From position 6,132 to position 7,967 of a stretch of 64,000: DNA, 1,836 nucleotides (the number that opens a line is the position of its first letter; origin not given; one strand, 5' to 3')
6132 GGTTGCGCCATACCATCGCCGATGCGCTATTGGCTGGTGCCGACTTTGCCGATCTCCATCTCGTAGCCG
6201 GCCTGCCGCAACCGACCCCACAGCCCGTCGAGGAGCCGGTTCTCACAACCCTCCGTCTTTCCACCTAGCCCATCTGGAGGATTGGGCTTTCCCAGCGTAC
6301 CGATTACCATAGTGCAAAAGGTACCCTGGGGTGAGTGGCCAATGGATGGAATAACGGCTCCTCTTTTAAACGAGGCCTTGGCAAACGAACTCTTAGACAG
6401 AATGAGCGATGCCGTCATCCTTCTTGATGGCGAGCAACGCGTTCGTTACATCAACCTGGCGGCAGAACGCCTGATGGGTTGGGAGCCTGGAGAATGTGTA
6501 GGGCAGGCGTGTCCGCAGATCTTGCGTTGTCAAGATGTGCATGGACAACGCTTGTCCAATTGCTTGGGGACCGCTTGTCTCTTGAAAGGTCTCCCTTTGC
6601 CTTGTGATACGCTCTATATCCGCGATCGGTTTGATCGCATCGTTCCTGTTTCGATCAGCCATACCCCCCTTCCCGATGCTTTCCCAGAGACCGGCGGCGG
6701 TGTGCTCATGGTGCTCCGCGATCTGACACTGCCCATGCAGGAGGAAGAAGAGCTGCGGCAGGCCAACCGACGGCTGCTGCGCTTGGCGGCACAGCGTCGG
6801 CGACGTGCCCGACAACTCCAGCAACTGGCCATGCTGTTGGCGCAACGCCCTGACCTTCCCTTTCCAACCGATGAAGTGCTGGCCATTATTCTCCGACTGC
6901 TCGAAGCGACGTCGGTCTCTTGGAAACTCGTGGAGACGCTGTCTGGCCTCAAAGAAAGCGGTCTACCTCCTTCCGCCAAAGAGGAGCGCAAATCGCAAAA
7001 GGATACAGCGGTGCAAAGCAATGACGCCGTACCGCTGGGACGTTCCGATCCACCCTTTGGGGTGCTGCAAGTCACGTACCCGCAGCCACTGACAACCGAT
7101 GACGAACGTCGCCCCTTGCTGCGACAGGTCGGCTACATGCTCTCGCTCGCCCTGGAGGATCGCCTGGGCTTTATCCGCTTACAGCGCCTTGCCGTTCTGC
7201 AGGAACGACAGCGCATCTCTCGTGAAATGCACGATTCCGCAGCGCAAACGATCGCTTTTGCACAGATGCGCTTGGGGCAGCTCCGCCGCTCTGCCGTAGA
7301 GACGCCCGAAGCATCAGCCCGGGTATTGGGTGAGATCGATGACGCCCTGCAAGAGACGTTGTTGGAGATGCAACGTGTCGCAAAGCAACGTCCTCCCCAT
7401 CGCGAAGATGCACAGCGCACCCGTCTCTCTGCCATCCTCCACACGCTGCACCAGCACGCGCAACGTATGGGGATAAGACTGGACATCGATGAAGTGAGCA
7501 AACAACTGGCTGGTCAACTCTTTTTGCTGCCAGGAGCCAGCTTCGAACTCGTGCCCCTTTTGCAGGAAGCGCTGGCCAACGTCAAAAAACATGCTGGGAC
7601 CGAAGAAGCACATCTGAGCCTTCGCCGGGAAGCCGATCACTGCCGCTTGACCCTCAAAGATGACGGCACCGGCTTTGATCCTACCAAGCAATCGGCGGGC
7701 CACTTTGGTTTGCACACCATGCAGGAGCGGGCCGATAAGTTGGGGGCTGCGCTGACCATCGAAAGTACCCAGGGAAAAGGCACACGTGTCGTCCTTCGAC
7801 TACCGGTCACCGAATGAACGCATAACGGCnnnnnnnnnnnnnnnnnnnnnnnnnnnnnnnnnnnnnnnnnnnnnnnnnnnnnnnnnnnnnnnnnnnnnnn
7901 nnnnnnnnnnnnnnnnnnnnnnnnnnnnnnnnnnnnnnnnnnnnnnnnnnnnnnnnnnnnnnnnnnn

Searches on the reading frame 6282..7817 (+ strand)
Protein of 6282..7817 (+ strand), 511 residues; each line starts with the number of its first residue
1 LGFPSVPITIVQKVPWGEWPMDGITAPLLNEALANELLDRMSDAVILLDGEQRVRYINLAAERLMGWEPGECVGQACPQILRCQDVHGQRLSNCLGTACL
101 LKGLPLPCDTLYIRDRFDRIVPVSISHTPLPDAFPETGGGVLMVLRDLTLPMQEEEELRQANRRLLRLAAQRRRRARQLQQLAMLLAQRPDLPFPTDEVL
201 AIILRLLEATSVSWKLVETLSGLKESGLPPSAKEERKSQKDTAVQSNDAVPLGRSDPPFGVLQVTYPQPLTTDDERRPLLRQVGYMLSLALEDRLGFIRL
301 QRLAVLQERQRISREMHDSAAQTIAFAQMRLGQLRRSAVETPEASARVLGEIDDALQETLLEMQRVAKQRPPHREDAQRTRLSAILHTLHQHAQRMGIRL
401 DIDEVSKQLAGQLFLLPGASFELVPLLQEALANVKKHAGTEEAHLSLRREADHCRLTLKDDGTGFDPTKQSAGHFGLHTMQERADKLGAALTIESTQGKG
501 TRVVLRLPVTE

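Call 4: search_protein_families(library=pfam, proteins=[window:6282-7817:+])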
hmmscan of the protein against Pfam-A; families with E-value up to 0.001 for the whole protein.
window:6282-7817:+ (511 aa): 7 families
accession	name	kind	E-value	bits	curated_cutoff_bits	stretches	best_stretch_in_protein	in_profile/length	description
PF02518.31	HATPase_c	-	1.3e-11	45.4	26.4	1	423-510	6-110/111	Histidine kinase-, DNA gyrase B-, and HSP90-like ATPase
PF07730.19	HisKA_3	-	2.4e-11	44.5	24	1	308-369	1-62/68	Histidine kinase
PF08448.16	PAS_4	-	8.1e-08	32.9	23.1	1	38-132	1-90/110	PAS fold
PF13188.13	PAS_8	-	3.4e-06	27.2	21.8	1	37-83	6-53/65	PAS domain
PF00989.32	PAS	-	1.2e-05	25.7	22.6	1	36-76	5-45/113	PAS fold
PF13581.12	HATPase_c_2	-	3e-05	24.5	27.4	1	381-506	7-126/127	Histidine kinase-like ATPase domain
PF13426.13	PAS_9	-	0.00056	20.6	27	0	43-149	2-102/103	PAS domain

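Call 5: search_protein_families(library=ncbifam, proteins=[window:6282-7817:+])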
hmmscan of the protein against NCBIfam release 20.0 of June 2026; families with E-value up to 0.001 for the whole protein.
window:6282-7817:+ (511 aa): 17 families
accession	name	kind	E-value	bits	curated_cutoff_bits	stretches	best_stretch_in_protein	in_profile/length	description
NF008184.0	PRK10935.1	equivalog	4.4e-34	118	553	1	239-509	298-559/565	nitrate/nitrite two-component system sensor histidine kinase NarQ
NF052443.1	SensHisKinMctS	equivalog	4.1e-25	88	700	1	307-509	249-448/457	two-component system sensor histidine kinase MctS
NF007896.0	PRK10600.1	equivalog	7.5e-23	81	578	1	258-506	340-582/598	nitrate/nitrite two-component system sensor histidine kinase NarX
NF008649.0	PRK11644.1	equivalog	2.5e-19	69.4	408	1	309-509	304-496/499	signal transduction histidine-protein kinase/phosphatase UhpB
NF047322.1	HK_morpho_MacS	equivalog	1.3e-17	64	300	1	283-508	156-367/367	MacS family sensor histidine kinase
NF047786.1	his_kin_MadS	equivalog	6.4e-16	58.5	500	1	301-508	223-434/434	MadS family sensor histidine kinase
NF052531.1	Strep_LiaS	equivalog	5.9e-15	55.3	450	1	303-509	127-327/328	envelope stress sensor histidine kinase LiaS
NF008468.0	PRK11360.1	equivalog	1.6e-08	33.4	646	1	33-163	269-392/616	two-component system sensor histidine kinase AtoS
TIGR02966.1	phoR_proteo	equivalog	5.7e-07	28.9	334.2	0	36-86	10-60/333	phosphate regulon sensor histidine kinase PhoR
TIGR00229.1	sensory_box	domain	1.1e-05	25.6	22.9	1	32-158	5-126/126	PAS domain S-box protein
NF007298.0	PRK09776.1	equivalog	4e-05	21.7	1135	1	38-95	561-618/1111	diguanylate cyclase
NF046044.1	PnpS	equivalog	9.5e-05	21.6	400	0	31-87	54-110/390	two-component system histidine kinase PnpS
NF008298.1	PRK11086.1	subfamily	9.9e-05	21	520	0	426-509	431-525/529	DcuS/MalK family sensor histidine kinase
NF041336.1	CheA_Halo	equivalog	0.00019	20.2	950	0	474-510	502-538/666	chemotaxis protein CheA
NF008293.1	PRK11073.1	equivalog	0.0002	20.7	240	0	32-96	7-71/349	nitrogen regulation protein NR(II)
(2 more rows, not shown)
